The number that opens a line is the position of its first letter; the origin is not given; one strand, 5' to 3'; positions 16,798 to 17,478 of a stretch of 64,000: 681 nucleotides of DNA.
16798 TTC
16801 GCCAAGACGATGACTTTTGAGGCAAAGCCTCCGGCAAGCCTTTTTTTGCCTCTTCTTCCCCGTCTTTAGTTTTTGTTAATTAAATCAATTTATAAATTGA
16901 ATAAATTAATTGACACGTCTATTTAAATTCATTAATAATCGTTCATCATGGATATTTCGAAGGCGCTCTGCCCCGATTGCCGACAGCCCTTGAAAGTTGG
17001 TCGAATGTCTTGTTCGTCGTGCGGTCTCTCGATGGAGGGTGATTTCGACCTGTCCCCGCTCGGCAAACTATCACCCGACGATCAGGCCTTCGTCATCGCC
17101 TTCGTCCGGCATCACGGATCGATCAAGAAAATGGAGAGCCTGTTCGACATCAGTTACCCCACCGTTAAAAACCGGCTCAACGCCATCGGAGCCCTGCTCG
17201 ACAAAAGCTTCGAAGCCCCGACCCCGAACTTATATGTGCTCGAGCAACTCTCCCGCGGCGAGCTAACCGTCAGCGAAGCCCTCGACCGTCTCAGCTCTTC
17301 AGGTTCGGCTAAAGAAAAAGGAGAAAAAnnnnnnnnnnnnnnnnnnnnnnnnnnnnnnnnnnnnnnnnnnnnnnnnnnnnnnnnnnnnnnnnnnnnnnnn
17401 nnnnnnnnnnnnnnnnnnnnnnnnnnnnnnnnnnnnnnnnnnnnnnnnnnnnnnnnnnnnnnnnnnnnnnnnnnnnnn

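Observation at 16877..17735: AT-rich island with a 16-bp perfect palindrome and sigma-70-like -35/-10 driving a leaderless DUF2089 two-gene operon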

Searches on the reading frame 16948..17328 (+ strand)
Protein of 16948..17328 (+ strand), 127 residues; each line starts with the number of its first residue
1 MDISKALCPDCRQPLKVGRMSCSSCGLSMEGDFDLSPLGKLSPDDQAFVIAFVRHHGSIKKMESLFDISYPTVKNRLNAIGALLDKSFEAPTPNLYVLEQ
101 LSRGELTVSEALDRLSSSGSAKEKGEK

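Call 4: search_protein_families(library=pfam, proteins=[window:16948-17328:+], max_evalue=0.01)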
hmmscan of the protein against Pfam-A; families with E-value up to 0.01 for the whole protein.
window:16948-17328:+ (127 aa): 4 families
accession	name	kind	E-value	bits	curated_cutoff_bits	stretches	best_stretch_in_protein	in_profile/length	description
PF09862.15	DUF2089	-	4.2e-17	62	33.4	1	41-84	1-44/47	Domain of unknown function (DUF2089)-HTH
PF22747.2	Zn_ribbon_DUF2089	-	3.6e-07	30.6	27.6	1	8-38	1-31/32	DUF2089 zinc ribbon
PF18912.6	DZR_2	-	0.0017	18.5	27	1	5-31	21-48/56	Double zinc ribbon domain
PF22746.1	SHOCT-like_DUF2089-C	-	0.0059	16.6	27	0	97-117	6-26/32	SHOCT-like domain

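Call 8: find_homologous_proteins(query=window:16948-17328:+)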
Query window:16948-17328:+ (127 aa): 1935 proteins with E <= 0.001 among 1970 candidates; the best 120 are listed.
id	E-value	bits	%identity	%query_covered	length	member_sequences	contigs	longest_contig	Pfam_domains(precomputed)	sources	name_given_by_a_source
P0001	1.8e-62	227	86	91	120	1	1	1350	PF22747.3,PF09862.16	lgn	-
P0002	1.8e-61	224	81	98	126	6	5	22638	PF22747.3,PF09862.16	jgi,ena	-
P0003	2.1e-61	224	80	98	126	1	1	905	PF22747.3,PF09862.16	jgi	-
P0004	2.2e-60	220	79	98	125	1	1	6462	PF22747.3,PF09862.16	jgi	jgi:hypothetical protein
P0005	2.7e-60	220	79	98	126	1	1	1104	PF22747.3,PF09862.16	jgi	jgi:hypothetical protein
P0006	4.3e-60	219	85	91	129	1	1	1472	PF22747.3,PF09862.16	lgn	-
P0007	1.6e-59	217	85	91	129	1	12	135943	PF22747.3,PF09862.16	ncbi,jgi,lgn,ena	jgi:hypothetical protein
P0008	1.7e-59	217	84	91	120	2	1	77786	PF22747.3,PF09862.16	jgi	jgi:hypothetical protein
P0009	3.0e-59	217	80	100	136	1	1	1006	PF22747.3,PF09862.16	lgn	-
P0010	3.6e-59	216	77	100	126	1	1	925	PF22747.3,PF09862.16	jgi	-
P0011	4.7e-59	216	77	98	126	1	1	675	PF22747.3,PF09862.16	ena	-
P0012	5.1e-59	216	77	98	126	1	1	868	PF22747.3,PF09862.16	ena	-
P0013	1.2e-58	215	79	100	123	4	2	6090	PF22747.3,PF09862.16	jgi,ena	-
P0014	1.3e-58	214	77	100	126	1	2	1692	PF22747.3,PF09862.16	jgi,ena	jgi:hypothetical protein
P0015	1.8e-58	214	83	91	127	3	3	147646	PF22747.3,PF09862.16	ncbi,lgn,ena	-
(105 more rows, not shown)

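Call 10: find_related_loci(query=window:16948-17328:+, collection=genome_contigs, flank=3000)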
Query window:16948-17328:+ (127 aa) in genome_contigs; peptide patterns used: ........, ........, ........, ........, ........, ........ (x = any residue, [..] = any of these).
269 stretches matched a pattern; 183 encode a relative of the query (tblastn E <= 1e-3); the best 80 are kept; 80 distinct loci.
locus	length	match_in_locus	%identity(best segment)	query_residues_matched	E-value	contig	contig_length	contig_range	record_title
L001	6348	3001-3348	86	1-116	2e-67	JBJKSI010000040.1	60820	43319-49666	MAG: Candidatus Acidiferrales bacterium isolate Bin_79 S1Ck127_2766157_flag_0_multi_10.0000_len_60820, whole genome shot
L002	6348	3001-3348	85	1-116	7e-66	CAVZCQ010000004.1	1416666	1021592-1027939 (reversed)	MAG: uncultured Acidobacteriaceae bacterium isolate MFD02248.bin.1.15 genome assembly, contig: contig_49777, whole genom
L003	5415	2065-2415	85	1-115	1e-65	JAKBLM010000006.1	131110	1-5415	MAG: Acidobacteria bacterium isolate FK1.bin65 NODE_117_length_131110_cov_11.238810, whole genome shotgun sequence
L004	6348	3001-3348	81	1-116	7e-65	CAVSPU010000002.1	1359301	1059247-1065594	MAG: uncultured Acidobacteriota bacterium isolate MFD03044.bin.1.2 genome assembly, contig: contig_32811, whole genome s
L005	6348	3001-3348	80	1-116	5e-64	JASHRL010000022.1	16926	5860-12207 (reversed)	MAG: Candidatus Acidiferrales bacterium isolate JOPF100 JOPF_N143_contig_4446, whole genome shotgun sequence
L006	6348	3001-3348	80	1-116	3e-63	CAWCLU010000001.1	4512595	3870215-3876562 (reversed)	MAG: uncultured Acidobacteriota bacterium isolate MFD05502.bin.1.19 genome assembly, contig: contig_1979, whole genome s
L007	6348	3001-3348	80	1-116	3e-63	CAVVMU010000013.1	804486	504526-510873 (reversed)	MAG: uncultured Acidobacteriota bacterium isolate MFD05377.bin.1.176 genome assembly, contig: contig_60377, whole genome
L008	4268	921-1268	78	1-116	6e-63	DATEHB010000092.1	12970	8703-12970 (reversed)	MAG TPA_asm: Candidatus Acidiferrales bacterium isolate SMAG_U8800 k141_1779851, whole genome shotgun sequence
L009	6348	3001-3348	79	1-116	6e-63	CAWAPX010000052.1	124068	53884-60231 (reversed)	MAG: uncultured Acidobacteriota bacterium isolate MFD04434.bin.1.131 genome assembly, contig: contig_59100, whole genome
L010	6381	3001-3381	75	1-127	1e-62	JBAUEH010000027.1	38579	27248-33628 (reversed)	MAG: Candidatus Acidiferrales bacterium isolate MFD10743_ilm_asm_bin16 k127_145922, whole genome shotgun sequence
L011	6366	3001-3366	77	1-122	1e-62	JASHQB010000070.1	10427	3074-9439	MAG: Candidatus Acidiferrales bacterium isolate JOPF064 JOPF_N043_contig_16836, whole genome shotgun sequence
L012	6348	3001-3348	79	1-116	7e-63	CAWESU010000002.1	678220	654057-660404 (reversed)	MAG: uncultured Acidobacteriota bacterium isolate MFD03399.bin.1.4 genome assembly, contig: contig_4656, whole genome sh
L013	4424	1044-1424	76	1-127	1e-62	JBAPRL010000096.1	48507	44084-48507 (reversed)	MAG: Candidatus Acidiferrales bacterium isolate MFD00650_ilm_asm_bin10 k127_26788, whole genome shotgun sequence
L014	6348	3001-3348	79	1-116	2e-62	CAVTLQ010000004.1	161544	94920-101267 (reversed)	MAG: uncultured Acidobacteriota bacterium isolate MFD09222.bin.3.186 genome assembly, contig: contig_151892, whole genom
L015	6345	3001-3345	79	1-115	2e-62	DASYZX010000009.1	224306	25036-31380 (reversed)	MAG TPA_asm: Candidatus Acidiferrales bacterium isolate SMAG_U6373 k141_142499, whole genome shotgun sequence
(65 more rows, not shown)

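Call 17: search_protein_families(library=ncbifam, proteins=[window:16948-17328:+], max_evalue=0.1)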
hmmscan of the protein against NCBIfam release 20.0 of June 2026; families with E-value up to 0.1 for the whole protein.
window:16948-17328:+ (127 aa): 0 families

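Call 28: search_dna_similar(query=window:16948-17328:+, collection=plasmids, mode=protein, max_evalue=0.001, max_rows=40, rows=spread)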
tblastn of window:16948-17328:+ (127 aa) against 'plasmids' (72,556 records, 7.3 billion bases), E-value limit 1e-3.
Records with a match: 7; places in all: 7; records where one place covers at least 80% of the query: 6.
Best place of each record, by identity: <60% 7.
By first word of the organism name: Paraclostridium 3; Embleya 1; Legionella 1; Niallia 1; Phocaeicola 1.
By predicted mobility (MOB-suite, as given by PLSDB): non-mobilizable 6; mobilizable 1.
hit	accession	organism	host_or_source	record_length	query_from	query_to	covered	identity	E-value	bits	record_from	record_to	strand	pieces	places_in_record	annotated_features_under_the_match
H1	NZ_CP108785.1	Embleya sp. NBC_00888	-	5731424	13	115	81%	48.1%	2e-22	98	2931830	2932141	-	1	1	none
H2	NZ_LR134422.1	Legionella adelaidensis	environmental,Cooling tower water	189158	8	111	82%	34.0%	2e-12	69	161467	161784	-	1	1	DUF2089 family protein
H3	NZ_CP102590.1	Niallia taxi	-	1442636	8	112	83%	31.5%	6e-12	68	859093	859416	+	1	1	none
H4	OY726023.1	Phocaeicola massiliensis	-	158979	8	78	56%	46.5%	5e-14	74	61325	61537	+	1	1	record has no annotation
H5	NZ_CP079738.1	Paraclostridium bifermentans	whole organism,soil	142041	8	113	83%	30.6%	6e-12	68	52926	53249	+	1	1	DUF2089 domain-containing protein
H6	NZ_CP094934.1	Paraclostridium bifermentans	Homo sapiens,feces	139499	8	113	83%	29.6%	1e-11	67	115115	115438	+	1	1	DUF2089 domain-containing protein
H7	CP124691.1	Paraclostridium bifermentans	Whole organism,peat soil sample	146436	8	113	83%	29.6%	1e-11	67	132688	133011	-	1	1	DUF2089 domain-containing protein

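Call 31: get_annotated_region(hit=H1, flank=2500)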
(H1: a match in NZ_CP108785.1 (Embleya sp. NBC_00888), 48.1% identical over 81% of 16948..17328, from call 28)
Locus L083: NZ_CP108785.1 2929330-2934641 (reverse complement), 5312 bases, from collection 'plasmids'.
description: Embleya sp. NBC_00888 plasmid unnamed1, complete sequence
organism: Embleya sp. NBC_00888 (NCBI taxid 2975960)
taxonomy: Bacteria; Actinomycetota; Actinomycetes; Kitasatosporales; Streptomycetaceae; Embleya; Embleya sp. NBC 00888
host: -; source: -; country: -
typing (MOB-suite, as given by PLSDB): mobilizable; relaxase MOBP
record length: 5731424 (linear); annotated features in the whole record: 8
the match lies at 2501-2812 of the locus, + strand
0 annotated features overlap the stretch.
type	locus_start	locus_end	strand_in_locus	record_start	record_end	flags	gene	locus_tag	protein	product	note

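Call 32: get_annotated_region(hit=H2, flank=2500)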
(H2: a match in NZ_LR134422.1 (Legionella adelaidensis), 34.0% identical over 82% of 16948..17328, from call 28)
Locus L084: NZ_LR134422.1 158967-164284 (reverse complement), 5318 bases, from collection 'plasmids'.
description: Legionella adelaidensis strain NCTC12735 plasmid 13, complete sequence
organism: Legionella adelaidensis (NCBI taxid 45056)
taxonomy: Bacteria; Pseudomonadota; Gammaproteobacteria; Legionellales; Legionellaceae; Legionella; Legionella adelaidensis
host: -; source: environmental,Cooling tower water; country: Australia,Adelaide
typing (MOB-suite, as given by PLSDB): non-mobilizable
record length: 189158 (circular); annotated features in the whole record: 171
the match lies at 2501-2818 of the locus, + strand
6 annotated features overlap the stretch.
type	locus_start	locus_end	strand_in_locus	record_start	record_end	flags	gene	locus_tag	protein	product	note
CDS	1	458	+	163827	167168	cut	-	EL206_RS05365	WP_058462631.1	hypothetical protein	-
CDS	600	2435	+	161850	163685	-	-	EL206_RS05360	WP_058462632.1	SbmA/BacA-like family transporter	GO:0015833 - peptide transport [Evidence IEA]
CDS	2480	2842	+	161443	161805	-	-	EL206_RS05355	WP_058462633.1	DUF2089 family protein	-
CDS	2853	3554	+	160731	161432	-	-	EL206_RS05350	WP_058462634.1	hypothetical protein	-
CDS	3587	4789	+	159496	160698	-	-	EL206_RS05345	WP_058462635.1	hypothetical protein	-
CDS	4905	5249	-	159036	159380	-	-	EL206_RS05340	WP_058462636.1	hypothetical protein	-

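Call 33: get_annotated_region(hit=H5, flank=2500)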
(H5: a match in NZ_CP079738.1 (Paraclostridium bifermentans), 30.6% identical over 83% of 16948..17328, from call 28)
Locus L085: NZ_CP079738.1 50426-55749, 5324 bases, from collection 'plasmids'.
description: Paraclostridium bifermentans strain DSM 14991 plasmid unnamed1, complete sequence
organism: Paraclostridium bifermentans (NCBI taxid 1490)
taxonomy: Bacteria; Bacillota; Clostridia; Peptostreptococcales; Peptostreptococcaceae; Paraclostridium; Paraclostridium bifermentans
host: -; source: whole organism,soil; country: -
typing (MOB-suite, as given by PLSDB): non-mobilizable
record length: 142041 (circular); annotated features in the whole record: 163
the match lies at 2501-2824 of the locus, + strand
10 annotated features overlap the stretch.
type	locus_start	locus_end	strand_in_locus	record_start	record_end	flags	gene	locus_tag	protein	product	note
CDS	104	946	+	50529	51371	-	-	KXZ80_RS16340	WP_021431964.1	GNAT family N-acetyltransferase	-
CDS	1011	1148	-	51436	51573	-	-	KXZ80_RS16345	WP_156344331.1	hypothetical protein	-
CDS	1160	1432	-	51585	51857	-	-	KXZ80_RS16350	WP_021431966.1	hypothetical protein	-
CDS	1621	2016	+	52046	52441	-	-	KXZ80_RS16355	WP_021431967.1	hypothetical protein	-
CDS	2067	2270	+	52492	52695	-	-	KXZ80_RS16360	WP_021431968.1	hypothetical protein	-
CDS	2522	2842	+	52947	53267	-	-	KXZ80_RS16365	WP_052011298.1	DUF2089 domain-containing protein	-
CDS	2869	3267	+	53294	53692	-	-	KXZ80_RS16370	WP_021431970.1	hypothetical protein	-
CDS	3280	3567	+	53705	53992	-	-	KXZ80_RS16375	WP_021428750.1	hypothetical protein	-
CDS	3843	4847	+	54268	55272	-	-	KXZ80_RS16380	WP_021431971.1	rod shape-determining protein MreB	-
CDS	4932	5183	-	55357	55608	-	-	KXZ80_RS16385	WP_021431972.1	dihydroxyacetone kinase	-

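Call 39: get_annotated_region(hit=H3, flank=2500)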
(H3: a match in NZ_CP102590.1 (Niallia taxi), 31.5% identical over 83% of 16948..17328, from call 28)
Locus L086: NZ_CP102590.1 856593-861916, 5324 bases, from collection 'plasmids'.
description: Niallia taxi strain NBC_Nia plasmid pMEGANia, complete sequence
organism: Niallia taxi (NCBI taxid 2499688)
taxonomy: Bacteria; Bacillota; Bacilli; Bacillales; Bacillaceae; Niallia; Niallia taxi
host: -; source: -; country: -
typing (MOB-suite, as given by PLSDB): non-mobilizable
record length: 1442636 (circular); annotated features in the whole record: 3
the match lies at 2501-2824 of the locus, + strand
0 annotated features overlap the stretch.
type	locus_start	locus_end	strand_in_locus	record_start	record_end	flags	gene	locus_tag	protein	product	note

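Call 40: get_annotated_region(hit=H4, flank=2500)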
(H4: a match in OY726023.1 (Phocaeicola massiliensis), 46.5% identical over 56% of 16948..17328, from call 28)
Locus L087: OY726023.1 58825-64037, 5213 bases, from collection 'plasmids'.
description: Phocaeicola massiliensis strain Bacteroides massiliensis TSDC17.2-1.1 genome assembly, plasmid: 49
organism: Phocaeicola massiliensis (NCBI taxid 204516)
taxonomy: Bacteria; Bacteroidota; Bacteroidia; Bacteroidales; Bacteroidaceae; Phocaeicola; Phocaeicola massiliensis
host: -; source: -; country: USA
typing (MOB-suite, as given by PLSDB): non-mobilizable
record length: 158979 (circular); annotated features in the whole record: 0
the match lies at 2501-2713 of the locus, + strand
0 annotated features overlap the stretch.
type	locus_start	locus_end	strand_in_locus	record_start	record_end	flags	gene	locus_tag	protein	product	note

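Call 59: predict_structure(alignment_id=A2)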
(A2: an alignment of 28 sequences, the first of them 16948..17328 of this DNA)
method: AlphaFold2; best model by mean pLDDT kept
length: 127 residues; sequences in the alignment: 28
mean_pLDDT: 75.1   pTM: 0.46
mean pLDDT of the five models: 75.1, 74.2, 71.9, 70.5, 69.9
residues with pLDDT >= 90: 15; 70-90: 78; 50-70: 20; < 50: 14
segments of 3 or more residues with pLDDT < 50: 87-91, 119-127
pLDDT, mean of each block of 10 residues (from residue 1): 74 82 88 72 85 83 91 88 62 63 78 65 31
secondary structure, 60 per line:
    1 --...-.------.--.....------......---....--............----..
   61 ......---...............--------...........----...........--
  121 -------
elements in order: E17-21 E28-33 H37-40 H43-54 H59-66 H70-84 H93-103 H108-118
